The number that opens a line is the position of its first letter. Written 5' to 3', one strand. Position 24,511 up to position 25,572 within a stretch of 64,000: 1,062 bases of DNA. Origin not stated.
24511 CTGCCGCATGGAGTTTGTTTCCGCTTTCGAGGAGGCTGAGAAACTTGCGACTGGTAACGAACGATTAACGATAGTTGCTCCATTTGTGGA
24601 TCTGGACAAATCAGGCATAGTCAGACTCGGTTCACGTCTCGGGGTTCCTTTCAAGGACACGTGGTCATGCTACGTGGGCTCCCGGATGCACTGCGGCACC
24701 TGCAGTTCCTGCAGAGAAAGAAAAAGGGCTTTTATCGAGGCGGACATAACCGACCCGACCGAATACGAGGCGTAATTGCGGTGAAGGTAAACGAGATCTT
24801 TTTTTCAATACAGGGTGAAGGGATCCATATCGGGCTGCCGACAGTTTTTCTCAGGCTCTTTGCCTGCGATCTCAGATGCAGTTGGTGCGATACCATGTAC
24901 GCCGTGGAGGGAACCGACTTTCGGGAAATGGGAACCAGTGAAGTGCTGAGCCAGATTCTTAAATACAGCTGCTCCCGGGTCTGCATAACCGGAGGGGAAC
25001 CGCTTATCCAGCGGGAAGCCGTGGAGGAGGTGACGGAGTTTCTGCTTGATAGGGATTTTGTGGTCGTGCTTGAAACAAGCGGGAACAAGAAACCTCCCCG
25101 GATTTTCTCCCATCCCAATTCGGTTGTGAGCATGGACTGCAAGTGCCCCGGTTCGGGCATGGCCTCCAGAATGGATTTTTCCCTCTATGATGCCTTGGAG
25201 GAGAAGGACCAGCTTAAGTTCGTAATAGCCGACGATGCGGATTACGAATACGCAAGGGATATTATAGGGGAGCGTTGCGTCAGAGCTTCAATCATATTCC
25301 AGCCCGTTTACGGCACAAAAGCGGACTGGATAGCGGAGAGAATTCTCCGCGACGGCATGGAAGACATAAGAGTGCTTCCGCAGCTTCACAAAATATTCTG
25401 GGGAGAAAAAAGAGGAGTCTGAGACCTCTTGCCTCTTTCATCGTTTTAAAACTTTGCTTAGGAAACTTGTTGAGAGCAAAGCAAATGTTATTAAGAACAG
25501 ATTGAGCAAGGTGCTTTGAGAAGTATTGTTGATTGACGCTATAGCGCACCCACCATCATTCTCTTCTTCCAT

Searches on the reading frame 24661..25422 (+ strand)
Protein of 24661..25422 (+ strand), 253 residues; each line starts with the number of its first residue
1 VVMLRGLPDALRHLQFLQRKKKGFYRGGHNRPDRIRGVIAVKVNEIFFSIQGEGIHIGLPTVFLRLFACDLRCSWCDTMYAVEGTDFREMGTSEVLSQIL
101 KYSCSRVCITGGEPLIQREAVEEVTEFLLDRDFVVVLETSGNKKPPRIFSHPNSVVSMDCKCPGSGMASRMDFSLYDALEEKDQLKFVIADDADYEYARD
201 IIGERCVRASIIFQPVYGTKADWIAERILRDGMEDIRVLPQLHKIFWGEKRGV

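Call 8: search_protein_families(library=pfam, proteins=[window:24661-25422:+])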
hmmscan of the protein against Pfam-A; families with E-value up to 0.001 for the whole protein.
window:24661-25422:+ (253 aa): 2 families
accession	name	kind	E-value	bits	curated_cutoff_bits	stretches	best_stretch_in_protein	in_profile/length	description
PF04055.27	Radical_SAM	-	3.7e-08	34.2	29.5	1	68-141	6-86/166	Radical SAM superfamily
PF13353.11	Fer4_12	-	0.00032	21.5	22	1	50-126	1-75/137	4Fe-4S single cluster domain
